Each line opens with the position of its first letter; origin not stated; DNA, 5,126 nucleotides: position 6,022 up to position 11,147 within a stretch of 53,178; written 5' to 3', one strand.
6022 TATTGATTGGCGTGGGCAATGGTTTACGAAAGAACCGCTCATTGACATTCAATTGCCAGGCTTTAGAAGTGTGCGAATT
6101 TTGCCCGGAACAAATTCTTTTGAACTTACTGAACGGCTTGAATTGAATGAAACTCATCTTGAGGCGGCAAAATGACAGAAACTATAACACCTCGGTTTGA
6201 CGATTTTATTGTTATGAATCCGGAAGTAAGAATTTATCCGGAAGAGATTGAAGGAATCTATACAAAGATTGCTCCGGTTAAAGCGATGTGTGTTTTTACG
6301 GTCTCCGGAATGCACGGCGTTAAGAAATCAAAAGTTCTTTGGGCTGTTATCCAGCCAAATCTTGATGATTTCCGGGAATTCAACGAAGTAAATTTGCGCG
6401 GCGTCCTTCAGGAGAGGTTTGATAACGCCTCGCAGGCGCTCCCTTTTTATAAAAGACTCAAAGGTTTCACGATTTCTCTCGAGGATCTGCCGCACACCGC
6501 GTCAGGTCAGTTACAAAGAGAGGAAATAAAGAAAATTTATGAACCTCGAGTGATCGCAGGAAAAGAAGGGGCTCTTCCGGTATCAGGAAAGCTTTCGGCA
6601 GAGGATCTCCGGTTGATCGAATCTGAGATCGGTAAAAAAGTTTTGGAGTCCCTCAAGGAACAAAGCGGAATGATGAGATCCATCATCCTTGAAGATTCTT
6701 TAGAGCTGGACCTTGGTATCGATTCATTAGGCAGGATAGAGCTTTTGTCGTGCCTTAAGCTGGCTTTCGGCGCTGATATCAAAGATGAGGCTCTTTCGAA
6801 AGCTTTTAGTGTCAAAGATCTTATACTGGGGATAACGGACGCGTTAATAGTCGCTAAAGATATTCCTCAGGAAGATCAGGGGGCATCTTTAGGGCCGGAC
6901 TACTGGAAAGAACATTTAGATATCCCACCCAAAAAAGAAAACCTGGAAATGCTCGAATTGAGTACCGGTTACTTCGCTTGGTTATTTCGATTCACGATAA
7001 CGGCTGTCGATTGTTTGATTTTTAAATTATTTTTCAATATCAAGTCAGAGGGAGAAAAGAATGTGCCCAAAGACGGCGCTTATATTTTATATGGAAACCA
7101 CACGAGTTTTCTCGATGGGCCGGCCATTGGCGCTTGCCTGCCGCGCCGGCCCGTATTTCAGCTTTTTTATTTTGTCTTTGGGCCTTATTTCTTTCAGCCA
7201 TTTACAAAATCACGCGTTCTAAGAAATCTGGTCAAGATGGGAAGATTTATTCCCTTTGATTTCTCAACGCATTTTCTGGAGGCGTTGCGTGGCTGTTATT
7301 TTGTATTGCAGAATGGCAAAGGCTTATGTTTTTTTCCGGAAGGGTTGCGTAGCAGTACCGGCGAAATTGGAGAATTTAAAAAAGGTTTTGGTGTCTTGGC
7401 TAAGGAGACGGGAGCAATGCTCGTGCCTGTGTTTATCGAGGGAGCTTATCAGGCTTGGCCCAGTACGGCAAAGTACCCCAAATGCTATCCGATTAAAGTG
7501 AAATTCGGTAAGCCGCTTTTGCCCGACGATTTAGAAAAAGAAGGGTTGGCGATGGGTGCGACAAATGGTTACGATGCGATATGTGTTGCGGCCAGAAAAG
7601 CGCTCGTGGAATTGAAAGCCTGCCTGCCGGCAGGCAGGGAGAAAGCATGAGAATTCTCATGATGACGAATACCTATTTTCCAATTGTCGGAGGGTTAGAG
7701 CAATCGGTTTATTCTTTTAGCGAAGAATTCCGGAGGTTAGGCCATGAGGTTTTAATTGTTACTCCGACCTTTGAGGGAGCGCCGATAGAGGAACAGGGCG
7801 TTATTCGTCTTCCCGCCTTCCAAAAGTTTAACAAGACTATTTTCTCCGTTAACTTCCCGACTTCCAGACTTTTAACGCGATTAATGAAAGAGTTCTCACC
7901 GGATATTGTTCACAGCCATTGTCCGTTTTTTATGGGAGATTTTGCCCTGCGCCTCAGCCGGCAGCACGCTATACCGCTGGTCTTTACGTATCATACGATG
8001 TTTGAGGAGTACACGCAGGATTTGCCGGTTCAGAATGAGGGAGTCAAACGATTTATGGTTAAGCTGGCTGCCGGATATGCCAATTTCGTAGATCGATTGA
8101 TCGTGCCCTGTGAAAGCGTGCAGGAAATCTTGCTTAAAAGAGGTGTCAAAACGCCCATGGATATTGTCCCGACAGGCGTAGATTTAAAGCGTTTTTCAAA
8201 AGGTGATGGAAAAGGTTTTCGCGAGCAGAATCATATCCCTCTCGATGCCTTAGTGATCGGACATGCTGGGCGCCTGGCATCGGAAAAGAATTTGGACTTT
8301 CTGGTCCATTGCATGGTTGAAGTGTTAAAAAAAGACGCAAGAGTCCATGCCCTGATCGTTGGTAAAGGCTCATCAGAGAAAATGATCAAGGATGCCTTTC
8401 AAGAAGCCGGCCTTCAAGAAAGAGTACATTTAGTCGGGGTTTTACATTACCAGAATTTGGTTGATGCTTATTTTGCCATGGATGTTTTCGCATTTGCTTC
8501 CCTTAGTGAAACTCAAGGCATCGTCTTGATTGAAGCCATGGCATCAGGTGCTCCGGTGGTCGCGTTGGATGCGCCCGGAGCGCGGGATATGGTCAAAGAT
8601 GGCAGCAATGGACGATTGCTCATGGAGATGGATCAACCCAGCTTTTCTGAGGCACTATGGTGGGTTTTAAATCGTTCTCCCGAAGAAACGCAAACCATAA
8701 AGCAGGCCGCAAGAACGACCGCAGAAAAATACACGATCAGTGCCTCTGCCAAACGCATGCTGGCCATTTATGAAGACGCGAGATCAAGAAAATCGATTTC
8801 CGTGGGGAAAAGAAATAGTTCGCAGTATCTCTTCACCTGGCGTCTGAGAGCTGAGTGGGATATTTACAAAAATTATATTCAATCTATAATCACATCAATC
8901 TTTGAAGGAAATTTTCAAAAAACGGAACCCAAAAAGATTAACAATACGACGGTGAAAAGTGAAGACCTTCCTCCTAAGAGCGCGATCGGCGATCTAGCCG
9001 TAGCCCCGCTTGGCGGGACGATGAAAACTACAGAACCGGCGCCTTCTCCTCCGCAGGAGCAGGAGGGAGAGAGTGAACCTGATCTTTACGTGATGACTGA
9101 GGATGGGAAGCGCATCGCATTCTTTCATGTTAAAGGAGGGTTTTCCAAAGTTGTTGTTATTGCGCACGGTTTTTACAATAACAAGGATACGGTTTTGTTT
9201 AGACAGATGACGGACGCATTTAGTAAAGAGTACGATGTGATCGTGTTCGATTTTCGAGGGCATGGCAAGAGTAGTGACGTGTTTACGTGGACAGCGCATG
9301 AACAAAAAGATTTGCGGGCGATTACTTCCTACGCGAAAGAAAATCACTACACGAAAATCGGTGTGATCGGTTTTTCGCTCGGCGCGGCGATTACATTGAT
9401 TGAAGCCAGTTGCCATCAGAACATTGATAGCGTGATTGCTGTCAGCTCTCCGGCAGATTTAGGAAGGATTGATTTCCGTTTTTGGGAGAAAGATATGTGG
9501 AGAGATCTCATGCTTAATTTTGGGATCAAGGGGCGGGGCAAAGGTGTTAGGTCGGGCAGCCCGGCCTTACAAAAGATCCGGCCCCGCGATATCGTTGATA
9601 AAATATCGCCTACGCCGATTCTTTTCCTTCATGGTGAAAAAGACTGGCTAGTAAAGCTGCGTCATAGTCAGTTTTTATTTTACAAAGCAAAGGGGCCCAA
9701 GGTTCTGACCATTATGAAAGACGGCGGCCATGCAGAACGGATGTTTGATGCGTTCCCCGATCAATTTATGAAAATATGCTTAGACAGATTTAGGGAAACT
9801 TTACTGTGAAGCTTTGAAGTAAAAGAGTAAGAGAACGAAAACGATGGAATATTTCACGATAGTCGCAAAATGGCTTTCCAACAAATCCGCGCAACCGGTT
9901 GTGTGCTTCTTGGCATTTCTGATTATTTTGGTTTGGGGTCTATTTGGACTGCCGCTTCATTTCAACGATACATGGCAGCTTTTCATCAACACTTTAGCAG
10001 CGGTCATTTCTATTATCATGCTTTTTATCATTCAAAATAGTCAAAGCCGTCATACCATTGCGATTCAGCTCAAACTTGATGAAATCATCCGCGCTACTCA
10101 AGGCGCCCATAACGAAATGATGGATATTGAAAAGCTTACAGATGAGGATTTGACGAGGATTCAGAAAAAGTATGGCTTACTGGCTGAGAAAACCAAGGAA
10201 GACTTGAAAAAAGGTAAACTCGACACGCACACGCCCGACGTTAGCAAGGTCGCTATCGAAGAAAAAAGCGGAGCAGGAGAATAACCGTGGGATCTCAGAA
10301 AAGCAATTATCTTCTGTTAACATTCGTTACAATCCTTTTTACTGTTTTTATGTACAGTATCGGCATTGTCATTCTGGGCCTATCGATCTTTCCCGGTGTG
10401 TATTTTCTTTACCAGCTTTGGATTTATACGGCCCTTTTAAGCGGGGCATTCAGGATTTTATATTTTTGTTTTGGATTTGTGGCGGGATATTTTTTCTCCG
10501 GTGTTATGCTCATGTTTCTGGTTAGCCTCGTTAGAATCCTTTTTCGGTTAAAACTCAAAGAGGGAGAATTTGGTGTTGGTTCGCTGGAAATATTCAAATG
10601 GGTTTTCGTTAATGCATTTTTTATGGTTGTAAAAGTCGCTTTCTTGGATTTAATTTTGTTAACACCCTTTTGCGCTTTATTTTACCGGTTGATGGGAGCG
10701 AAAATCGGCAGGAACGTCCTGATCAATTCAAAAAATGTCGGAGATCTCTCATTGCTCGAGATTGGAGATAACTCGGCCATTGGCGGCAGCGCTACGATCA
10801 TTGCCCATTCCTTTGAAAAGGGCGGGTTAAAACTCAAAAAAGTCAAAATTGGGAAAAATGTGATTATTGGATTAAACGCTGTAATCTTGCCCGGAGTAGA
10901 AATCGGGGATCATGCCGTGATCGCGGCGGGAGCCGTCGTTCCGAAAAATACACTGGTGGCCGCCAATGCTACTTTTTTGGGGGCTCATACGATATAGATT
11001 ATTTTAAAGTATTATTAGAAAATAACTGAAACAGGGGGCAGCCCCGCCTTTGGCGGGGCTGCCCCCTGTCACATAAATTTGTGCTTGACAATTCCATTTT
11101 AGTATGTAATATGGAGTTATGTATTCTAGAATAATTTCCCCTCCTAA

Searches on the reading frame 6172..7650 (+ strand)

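Call 63: search_protein_families(library=pfam, proteins=[window:6172-7650:+], max_evalue=0.00001)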
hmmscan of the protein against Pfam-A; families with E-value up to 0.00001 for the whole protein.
window:6172-7650:+ (492 aa): 1 family
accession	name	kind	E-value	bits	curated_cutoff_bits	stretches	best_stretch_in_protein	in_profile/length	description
PF01553.26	Acyltransferase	-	2.5e-15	56.9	23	1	290-422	2-131/132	Acyltransferase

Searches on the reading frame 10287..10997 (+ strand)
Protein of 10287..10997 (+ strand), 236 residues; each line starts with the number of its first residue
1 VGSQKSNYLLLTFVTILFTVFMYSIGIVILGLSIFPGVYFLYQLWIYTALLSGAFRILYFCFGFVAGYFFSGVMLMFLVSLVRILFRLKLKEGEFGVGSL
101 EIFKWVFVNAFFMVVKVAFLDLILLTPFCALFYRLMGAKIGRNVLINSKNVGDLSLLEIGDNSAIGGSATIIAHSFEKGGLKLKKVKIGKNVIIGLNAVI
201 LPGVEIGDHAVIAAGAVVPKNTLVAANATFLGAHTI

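Call 63: search_protein_families(library=pfam, proteins=[window:10287-10997:+], max_evalue=0.00001)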
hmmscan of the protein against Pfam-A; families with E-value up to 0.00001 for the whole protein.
window:10287-10997:+ (236 aa): 2 families
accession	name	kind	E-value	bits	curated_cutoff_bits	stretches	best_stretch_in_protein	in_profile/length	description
PF14602.12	Hexapep_2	-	5.6e-12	45.6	27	1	186-218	2-32/34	Hexapeptide repeat of succinyl-transferase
PF00132.30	Hexapep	-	8.4e-12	44.7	27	1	186-219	2-35/36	Bacterial transferase hexapeptide (six repeats)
